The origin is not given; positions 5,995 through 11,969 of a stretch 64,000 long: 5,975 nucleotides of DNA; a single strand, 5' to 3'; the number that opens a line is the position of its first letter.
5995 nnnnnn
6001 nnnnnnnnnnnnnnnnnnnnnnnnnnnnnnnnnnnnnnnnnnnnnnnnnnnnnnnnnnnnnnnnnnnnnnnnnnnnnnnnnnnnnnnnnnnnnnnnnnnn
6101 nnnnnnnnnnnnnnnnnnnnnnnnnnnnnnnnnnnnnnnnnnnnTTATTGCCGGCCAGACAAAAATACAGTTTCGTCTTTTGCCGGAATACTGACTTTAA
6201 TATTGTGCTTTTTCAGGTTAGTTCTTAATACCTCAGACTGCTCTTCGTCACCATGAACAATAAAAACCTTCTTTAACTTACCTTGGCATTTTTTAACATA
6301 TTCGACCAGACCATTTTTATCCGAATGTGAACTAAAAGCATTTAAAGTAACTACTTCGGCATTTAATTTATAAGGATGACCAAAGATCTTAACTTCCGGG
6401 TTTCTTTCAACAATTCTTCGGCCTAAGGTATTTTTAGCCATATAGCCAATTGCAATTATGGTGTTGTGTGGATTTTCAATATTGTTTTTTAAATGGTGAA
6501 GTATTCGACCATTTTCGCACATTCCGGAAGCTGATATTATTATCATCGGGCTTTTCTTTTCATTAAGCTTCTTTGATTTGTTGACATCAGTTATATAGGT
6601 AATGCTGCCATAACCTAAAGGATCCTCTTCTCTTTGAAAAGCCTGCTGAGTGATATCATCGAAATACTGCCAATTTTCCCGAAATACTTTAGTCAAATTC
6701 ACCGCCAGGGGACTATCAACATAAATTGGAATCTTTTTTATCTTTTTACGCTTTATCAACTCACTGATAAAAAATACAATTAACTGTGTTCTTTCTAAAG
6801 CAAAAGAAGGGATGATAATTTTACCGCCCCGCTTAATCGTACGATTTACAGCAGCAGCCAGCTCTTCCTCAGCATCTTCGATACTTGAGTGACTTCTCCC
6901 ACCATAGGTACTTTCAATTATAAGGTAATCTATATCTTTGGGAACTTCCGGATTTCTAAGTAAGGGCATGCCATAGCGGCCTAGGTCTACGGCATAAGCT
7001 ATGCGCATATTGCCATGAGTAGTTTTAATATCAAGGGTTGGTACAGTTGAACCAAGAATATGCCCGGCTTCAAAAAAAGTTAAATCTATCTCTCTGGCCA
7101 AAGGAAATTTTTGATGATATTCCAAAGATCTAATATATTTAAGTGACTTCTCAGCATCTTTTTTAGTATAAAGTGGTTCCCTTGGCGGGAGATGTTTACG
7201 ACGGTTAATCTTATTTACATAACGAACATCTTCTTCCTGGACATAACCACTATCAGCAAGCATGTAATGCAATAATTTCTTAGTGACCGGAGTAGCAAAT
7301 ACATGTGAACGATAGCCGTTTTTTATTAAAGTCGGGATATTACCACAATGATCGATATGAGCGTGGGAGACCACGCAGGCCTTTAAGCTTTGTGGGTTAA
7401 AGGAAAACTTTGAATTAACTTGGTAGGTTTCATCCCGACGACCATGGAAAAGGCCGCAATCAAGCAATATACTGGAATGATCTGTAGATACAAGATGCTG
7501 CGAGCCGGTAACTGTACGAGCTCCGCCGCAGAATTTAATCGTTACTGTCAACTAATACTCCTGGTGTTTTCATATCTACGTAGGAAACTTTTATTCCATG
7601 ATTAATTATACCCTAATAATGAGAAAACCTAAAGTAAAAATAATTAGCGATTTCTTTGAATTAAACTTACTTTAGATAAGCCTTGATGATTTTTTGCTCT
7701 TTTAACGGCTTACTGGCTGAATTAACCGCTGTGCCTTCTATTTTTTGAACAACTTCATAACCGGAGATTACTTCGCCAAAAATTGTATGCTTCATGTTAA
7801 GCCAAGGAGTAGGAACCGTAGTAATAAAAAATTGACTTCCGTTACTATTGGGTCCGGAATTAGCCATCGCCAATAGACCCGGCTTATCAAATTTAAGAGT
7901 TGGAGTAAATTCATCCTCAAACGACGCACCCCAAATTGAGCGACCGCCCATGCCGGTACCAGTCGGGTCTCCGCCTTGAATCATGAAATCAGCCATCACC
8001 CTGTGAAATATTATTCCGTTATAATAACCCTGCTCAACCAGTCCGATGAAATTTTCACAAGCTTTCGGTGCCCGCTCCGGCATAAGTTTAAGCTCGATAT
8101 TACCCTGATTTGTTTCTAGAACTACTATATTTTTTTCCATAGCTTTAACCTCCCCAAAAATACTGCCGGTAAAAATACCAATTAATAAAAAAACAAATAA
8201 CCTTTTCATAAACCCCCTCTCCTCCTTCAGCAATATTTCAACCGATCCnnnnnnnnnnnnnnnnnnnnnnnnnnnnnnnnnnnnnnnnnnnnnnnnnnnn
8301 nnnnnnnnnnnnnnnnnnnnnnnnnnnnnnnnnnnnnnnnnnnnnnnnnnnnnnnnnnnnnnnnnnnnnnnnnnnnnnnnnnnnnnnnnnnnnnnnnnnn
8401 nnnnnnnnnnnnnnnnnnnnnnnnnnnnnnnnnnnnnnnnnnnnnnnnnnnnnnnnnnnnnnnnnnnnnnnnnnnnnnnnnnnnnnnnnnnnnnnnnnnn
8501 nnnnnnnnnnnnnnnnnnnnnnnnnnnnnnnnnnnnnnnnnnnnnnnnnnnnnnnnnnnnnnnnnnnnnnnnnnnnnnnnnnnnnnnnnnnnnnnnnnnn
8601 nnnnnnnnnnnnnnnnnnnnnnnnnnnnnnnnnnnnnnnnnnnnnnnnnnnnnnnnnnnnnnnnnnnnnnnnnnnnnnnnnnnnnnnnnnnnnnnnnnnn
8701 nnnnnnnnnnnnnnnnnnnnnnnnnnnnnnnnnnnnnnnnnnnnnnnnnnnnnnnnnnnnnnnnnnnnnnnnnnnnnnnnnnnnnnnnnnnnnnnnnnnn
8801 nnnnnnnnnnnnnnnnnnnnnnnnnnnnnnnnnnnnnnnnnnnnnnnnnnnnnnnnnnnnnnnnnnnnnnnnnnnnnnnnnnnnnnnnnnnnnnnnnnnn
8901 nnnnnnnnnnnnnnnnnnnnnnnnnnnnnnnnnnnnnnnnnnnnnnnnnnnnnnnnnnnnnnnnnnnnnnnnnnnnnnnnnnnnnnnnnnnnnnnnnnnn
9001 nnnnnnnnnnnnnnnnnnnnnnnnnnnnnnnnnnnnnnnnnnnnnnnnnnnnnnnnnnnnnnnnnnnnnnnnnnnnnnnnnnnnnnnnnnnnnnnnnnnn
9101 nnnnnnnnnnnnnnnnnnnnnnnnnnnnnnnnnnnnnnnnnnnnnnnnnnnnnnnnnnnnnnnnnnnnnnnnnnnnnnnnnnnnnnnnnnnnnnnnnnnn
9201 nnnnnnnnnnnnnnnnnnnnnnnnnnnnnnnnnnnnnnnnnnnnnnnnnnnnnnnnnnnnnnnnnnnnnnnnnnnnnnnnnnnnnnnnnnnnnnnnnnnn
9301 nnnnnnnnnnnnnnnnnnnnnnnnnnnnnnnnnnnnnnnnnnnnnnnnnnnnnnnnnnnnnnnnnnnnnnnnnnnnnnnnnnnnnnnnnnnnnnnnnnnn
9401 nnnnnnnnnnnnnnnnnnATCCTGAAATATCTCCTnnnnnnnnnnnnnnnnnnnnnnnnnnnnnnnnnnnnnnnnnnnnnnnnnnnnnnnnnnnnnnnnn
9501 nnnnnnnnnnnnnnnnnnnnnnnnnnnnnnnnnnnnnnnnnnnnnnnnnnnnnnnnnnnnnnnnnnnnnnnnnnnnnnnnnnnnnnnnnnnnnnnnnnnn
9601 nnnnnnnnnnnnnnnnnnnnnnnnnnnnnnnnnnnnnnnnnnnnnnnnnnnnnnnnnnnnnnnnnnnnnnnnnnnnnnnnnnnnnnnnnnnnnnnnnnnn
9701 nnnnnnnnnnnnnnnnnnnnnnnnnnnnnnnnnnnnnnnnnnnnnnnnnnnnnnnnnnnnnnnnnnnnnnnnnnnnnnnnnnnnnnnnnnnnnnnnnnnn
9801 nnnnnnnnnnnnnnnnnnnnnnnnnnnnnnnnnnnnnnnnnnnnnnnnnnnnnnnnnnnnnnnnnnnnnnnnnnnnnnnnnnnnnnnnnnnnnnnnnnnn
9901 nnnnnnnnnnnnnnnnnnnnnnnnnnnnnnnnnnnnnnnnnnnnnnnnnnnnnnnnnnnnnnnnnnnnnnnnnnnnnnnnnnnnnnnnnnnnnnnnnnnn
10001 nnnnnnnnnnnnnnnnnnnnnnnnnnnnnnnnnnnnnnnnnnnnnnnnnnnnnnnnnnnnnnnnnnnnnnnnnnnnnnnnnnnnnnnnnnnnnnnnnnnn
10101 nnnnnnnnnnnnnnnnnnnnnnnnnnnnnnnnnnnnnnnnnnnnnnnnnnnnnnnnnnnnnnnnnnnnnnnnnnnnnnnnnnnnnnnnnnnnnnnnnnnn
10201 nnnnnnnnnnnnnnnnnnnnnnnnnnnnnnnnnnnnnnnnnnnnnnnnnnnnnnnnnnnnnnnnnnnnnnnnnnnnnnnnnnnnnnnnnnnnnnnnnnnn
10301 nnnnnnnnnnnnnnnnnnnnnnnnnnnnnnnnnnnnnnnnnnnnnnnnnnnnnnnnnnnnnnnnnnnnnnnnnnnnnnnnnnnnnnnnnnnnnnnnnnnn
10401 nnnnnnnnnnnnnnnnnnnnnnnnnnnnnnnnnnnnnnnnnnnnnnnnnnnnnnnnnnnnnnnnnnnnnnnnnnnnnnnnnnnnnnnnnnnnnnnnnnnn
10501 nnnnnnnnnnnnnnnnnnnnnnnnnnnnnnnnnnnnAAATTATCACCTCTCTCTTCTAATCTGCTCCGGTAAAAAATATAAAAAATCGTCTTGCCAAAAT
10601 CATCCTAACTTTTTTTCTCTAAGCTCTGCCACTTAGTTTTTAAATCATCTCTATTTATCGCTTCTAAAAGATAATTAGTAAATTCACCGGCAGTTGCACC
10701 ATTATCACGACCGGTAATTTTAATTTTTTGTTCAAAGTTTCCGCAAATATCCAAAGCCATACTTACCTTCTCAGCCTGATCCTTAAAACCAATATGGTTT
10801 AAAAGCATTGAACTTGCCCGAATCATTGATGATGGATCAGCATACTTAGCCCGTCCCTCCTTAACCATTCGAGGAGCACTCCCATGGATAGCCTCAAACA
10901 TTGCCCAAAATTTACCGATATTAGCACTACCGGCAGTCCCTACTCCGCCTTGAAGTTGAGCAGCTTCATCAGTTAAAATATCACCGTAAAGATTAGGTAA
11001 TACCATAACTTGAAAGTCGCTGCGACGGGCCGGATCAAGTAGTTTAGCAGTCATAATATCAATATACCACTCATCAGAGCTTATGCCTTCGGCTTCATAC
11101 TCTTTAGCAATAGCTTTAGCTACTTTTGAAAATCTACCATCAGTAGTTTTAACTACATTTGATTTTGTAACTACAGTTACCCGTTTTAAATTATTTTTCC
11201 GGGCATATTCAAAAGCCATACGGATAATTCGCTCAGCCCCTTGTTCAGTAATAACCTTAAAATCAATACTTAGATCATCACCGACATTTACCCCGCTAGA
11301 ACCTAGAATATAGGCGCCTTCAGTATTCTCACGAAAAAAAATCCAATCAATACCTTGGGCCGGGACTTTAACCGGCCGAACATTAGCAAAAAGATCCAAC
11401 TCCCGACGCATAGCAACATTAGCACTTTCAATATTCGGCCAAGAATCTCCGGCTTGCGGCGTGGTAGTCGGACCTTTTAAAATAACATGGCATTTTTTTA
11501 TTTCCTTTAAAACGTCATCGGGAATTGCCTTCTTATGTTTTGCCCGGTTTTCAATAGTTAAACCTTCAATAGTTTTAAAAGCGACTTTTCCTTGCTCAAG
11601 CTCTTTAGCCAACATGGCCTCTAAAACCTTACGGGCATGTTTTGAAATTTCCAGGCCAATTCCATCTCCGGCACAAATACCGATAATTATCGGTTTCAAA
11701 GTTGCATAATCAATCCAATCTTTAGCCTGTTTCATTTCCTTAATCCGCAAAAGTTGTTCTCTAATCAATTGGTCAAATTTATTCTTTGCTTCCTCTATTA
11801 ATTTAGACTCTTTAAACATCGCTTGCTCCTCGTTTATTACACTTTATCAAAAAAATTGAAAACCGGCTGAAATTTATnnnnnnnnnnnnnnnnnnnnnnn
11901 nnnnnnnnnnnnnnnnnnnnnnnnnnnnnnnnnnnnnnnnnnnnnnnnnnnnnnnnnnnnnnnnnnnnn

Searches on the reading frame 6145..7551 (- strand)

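Call 55: search_protein_families(library=pfam, proteins=[window:6145-7551:-], max_evalue=0.001)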
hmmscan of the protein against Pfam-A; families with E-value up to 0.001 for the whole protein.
window:6145-7551:- (468 aa): 5 families
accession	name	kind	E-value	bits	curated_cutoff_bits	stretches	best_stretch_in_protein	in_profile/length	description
PF10996.14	Beta-Casp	-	8.7e-36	123.5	27.7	1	255-380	1-120/120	Beta-Casp domain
PF07521.17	RMMBL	-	3.4e-12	46.6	21.6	1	394-456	2-63/63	Zn-dependent metallo-hydrolase RNA specificity domain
PF16661.11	Lactamase_B_6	-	9.6e-09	35.3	27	1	20-189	1-161/193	Metallo-beta-lactamase superfamily domain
PF12706.13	Lactamase_B_2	-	9.8e-07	29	27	1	28-96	3-72/200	Beta-lactamase superfamily domain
PF00753.33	Lactamase_B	-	4.9e-06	27.1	22.7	1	17-77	7-65/196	Metallo-beta-lactamase superfamily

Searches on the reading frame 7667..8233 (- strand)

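Call 55: search_protein_families(library=pfam, proteins=[window:7667-8233:-], max_evalue=0.001)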
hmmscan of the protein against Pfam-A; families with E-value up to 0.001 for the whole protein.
window:7667-8233:- (188 aa): 1 family
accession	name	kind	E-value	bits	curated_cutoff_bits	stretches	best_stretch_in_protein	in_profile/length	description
PF00160.26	Pro_isomerase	-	5.7e-53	179.8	21.7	1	37-185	2-157/159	Cyclophilin type peptidyl-prolyl cis-trans isomerase/CLD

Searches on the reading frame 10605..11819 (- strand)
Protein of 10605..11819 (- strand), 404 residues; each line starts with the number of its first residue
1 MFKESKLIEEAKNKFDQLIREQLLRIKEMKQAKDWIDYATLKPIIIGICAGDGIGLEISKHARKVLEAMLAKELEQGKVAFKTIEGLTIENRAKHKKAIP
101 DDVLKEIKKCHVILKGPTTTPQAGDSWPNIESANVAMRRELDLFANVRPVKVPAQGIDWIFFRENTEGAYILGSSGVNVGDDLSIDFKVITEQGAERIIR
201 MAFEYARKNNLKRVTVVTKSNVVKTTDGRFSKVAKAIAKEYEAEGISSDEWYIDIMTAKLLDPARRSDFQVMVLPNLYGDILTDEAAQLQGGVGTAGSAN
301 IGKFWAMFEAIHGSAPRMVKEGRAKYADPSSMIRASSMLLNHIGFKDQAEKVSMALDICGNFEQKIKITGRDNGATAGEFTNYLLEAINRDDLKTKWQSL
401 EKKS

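Call 3: search_protein_families(library=pfam, proteins=[window:10605-11819:-], max_evalue=0.01)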
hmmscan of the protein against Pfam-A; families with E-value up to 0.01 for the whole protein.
window:10605-11819:- (404 aa): 1 family
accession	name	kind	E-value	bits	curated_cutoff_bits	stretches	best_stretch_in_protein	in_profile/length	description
PF00180.25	Iso_dh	-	4.4e-68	230.5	27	1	46-357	2-320/348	Isocitrate/isopropylmalate dehydrogenase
